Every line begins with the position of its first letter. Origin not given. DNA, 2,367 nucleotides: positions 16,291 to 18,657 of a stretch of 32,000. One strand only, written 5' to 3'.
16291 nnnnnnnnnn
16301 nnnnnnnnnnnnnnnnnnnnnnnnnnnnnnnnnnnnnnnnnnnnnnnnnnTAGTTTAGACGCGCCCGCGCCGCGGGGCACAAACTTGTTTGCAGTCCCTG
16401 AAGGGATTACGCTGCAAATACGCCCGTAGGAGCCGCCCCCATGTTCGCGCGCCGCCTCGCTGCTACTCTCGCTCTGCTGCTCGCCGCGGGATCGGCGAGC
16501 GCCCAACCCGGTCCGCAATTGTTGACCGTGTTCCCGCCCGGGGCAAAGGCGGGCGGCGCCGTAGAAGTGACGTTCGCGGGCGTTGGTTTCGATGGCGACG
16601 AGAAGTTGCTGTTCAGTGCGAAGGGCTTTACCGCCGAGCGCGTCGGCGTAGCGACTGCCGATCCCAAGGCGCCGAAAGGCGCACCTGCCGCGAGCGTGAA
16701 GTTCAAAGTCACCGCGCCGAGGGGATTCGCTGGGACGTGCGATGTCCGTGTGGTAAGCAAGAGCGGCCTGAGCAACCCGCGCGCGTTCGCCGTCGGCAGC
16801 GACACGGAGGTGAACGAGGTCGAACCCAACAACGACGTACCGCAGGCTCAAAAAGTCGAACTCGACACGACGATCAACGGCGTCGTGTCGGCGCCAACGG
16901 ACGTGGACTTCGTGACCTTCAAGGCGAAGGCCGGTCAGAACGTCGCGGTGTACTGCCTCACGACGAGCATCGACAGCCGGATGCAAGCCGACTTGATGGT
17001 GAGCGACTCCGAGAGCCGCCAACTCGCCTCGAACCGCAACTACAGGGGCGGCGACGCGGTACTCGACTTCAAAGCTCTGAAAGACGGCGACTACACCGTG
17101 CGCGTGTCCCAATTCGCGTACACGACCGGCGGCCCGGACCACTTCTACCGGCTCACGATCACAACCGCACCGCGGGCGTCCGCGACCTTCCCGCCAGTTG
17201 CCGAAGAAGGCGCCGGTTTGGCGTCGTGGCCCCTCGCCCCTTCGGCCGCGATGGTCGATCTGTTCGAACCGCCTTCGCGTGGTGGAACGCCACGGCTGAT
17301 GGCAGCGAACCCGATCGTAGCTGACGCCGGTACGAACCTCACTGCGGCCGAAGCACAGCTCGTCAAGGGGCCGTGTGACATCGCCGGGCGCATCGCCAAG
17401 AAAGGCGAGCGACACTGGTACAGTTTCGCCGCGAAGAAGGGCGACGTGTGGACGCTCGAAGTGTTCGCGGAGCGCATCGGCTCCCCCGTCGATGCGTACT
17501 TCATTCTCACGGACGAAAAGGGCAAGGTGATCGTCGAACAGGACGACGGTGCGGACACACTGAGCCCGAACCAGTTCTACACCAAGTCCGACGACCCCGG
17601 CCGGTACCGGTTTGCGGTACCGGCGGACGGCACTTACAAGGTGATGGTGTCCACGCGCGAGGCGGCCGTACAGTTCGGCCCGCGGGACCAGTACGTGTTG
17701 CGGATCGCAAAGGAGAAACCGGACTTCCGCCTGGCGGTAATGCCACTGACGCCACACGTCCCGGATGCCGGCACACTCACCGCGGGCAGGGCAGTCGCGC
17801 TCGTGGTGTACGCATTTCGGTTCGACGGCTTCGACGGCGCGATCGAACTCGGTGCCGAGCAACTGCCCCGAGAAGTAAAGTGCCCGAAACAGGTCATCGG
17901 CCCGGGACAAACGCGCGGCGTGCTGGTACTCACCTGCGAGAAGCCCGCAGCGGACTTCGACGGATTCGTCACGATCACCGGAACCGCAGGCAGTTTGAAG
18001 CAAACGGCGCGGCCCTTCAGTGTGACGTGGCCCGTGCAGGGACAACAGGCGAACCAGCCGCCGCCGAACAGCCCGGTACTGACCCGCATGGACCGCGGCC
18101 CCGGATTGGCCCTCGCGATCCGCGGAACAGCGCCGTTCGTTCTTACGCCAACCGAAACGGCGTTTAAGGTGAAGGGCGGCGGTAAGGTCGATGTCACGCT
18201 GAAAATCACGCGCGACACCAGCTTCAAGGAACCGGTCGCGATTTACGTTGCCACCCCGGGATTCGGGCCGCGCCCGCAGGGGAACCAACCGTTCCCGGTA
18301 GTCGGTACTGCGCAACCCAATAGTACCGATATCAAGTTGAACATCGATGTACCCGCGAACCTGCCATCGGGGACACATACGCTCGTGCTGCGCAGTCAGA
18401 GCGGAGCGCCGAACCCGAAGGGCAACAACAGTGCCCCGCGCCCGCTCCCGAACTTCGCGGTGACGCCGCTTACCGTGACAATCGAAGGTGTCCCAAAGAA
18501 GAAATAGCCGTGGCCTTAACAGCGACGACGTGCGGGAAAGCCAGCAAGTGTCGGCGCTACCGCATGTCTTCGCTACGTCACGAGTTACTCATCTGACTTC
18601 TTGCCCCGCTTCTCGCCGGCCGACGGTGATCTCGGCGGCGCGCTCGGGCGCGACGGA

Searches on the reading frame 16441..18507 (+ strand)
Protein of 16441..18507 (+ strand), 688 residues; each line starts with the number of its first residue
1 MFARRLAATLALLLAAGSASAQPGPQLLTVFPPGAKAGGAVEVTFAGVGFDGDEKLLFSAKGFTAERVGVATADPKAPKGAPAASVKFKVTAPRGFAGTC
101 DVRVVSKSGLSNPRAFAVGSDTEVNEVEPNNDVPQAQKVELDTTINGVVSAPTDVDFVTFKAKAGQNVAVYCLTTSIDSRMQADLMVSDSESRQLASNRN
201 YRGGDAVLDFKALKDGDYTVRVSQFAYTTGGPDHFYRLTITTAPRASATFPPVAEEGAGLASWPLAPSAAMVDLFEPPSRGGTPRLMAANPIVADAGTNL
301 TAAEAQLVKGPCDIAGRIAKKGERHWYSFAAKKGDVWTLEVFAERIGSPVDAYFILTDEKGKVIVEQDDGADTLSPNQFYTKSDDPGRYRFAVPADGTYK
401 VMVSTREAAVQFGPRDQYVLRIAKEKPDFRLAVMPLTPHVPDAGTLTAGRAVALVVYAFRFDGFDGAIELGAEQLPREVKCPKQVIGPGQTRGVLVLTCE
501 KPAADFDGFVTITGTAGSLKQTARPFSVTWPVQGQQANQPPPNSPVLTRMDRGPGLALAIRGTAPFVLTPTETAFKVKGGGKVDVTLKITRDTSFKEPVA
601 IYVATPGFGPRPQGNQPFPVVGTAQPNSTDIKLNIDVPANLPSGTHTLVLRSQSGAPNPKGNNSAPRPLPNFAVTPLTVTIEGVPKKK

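Call 10: search_protein_families(library=ncbifam, proteins=[window:16441-18507:+], max_evalue=0.001)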
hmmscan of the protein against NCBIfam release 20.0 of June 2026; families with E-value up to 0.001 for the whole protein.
window:16441-18507:+ (688 aa): 1 family
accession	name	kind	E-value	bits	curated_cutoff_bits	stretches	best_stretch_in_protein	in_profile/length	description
NF038127.1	FDP_fam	subfamily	3e-05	24.5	29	0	335-403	33-105/150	DVUA0089 family protein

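Call 50: search_protein_families(library=pfam, proteins=[window:16441-18507:+], max_evalue=0.001)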
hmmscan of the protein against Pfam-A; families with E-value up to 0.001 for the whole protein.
window:16441-18507:+ (688 aa): 2 families
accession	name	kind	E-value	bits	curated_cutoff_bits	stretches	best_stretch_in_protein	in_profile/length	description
PF04151.21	PPC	-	2.4e-15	57.6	25.9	1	154-223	1-69/70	Bacterial pre-peptidase C-terminal domain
PF13620.12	CarboxypepD_reg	-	4.4e-05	24.2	32.3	0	377-405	28-56/82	Carboxypeptidase regulatory-like domain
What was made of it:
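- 16441..18507 (+): Divergently transcribed 688-aa secreted PPC-domain protein. It is a conserved neighbour in close relatives only; no functional link is shown. Call 50: Pfam PPC.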
